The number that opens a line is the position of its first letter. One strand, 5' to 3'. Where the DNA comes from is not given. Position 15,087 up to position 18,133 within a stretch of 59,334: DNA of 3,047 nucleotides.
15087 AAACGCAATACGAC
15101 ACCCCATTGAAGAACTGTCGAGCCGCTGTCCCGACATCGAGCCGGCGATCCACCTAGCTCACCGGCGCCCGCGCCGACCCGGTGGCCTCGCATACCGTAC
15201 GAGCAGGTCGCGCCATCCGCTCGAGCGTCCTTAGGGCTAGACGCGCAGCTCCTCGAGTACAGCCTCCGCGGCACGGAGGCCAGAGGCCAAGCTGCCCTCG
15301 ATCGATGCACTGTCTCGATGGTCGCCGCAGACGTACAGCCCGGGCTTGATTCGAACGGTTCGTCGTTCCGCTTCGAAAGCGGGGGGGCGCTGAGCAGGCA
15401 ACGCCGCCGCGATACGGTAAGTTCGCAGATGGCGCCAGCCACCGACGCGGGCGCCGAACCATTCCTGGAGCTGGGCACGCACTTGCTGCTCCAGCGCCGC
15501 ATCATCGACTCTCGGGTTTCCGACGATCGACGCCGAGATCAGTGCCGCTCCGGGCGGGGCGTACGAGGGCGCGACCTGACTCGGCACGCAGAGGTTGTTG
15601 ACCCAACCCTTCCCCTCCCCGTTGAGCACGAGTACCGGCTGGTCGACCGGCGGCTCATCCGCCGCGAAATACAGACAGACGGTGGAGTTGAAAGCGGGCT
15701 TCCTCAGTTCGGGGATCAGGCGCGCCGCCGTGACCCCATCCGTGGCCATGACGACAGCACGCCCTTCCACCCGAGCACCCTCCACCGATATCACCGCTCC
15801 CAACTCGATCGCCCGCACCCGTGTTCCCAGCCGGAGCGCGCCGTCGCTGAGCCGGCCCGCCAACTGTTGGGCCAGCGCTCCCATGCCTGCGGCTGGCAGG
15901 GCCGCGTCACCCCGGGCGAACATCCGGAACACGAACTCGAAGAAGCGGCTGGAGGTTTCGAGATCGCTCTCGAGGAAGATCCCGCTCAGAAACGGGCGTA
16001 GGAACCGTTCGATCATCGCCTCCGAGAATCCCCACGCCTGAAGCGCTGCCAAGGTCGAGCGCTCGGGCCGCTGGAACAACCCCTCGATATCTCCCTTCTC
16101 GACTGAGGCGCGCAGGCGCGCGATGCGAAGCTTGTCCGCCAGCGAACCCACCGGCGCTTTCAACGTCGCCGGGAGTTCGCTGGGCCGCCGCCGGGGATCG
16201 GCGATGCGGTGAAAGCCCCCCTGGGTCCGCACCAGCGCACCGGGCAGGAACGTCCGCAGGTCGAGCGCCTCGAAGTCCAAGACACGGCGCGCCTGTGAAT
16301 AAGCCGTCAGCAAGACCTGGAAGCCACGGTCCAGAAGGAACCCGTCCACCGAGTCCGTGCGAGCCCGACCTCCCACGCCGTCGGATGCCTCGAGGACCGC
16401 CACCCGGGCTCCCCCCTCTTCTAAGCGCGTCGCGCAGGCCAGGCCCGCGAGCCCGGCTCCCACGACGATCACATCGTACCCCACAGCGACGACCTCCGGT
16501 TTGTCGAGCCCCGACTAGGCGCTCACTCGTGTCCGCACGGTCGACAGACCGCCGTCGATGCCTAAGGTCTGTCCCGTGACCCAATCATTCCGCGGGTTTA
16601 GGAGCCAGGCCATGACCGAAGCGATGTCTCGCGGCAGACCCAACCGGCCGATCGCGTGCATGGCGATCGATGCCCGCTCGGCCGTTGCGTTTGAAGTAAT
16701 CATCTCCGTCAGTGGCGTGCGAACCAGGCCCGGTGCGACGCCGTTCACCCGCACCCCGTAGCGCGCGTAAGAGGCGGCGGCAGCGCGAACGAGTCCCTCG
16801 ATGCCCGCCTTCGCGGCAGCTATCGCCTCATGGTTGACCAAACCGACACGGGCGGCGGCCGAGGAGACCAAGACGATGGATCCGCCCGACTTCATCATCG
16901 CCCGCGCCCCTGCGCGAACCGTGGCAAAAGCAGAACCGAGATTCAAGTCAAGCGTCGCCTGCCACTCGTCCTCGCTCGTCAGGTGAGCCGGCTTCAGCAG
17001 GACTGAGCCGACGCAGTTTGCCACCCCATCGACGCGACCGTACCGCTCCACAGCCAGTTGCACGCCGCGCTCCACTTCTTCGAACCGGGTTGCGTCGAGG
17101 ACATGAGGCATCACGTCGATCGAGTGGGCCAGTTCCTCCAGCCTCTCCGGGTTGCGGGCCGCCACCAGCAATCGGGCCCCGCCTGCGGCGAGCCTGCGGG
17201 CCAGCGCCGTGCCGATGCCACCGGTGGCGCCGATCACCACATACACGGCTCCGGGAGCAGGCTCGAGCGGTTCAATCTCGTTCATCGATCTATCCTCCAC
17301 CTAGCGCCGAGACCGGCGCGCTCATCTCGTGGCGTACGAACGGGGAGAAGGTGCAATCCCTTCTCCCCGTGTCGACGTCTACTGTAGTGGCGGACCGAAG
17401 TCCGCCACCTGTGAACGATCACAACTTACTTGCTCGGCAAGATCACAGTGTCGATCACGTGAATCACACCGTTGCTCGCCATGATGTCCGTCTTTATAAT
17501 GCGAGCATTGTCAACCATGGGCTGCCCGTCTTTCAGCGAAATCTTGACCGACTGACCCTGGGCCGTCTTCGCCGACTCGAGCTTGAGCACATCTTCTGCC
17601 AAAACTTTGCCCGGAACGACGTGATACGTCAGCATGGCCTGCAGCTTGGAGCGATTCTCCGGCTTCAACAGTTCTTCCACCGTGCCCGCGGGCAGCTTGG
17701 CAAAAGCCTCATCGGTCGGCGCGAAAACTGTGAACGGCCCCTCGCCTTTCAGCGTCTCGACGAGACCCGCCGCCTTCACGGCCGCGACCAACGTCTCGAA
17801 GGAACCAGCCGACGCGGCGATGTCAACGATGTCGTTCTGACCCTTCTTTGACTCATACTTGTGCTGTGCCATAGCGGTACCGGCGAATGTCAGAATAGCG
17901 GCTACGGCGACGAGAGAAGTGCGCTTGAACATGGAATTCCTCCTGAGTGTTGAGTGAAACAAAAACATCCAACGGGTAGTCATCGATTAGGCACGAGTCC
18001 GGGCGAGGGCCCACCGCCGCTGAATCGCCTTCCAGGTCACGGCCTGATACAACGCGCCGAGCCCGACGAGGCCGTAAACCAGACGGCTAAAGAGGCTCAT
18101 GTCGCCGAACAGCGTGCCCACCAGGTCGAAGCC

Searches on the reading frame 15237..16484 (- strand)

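Call 59: search_protein_families(library=pfam, proteins=[window:15237-16484:-], max_evalue=0.00001)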
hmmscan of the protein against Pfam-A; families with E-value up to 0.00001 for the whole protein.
window:15237-16484:- (415 aa): 5 families
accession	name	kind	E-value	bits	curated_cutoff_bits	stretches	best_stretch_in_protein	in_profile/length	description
PF01593.30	Amino_oxidase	-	3.2e-55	188.6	19.8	1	12-410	1-443/443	Flavin containing amine oxidoreductase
PF13450.12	NAD_binding_8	-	1.2e-15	58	21.9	1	7-70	1-66/68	NAD(P)-binding Rossmann-like domain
PF00890.30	FAD_binding_2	-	8.2e-08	32.3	20.4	1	4-40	1-37/414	FAD binding domain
PF01266.30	DAO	-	3.5e-06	27.2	27.9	0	4-263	1-220/353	FAD dependent oxidoreductase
PF07992.20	Pyr_redox_2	-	6.3e-06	26.3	26.1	0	3-33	1-31/291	Pyridine nucleotide-disulphide oxidoreductase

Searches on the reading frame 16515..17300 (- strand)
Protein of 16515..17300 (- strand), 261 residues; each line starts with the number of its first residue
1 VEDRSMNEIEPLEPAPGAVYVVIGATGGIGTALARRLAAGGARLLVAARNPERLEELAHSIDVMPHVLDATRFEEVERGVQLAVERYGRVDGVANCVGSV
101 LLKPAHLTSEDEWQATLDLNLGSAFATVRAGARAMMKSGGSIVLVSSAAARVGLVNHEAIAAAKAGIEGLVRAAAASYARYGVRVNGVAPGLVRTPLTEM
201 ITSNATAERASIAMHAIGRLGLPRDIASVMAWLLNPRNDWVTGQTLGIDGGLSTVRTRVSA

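Call 59: search_protein_families(library=pfam, proteins=[window:16515-17300:-], max_evalue=0.00001)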
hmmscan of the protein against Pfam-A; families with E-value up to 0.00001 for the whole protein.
window:16515-17300:- (261 aa): 3 families
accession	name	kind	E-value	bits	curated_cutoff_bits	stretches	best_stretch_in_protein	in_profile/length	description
PF13561.12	adh_short_C2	-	3.3e-57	194.2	27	1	24-253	1-236/236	Enoyl-(Acyl carrier protein) reductase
PF00106.31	adh_short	-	4.9e-44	150.6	26.6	1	19-203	2-192/195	short chain dehydrogenase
PF08659.16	KR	-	4.3e-10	40.2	22.6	1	18-175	1-164/180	KR domain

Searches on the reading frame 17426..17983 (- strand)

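Call 63: search_protein_families(library=pfam, proteins=[window:17426-17983:-], max_evalue=0.00001)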
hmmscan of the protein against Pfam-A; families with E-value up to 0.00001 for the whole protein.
window:17426-17983:- (185 aa): 1 family
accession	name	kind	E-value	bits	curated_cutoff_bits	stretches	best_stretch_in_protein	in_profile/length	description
PF02469.27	Fasciclin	-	2.6e-41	141.1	22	1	61-183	2-123/123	Fasciclin domain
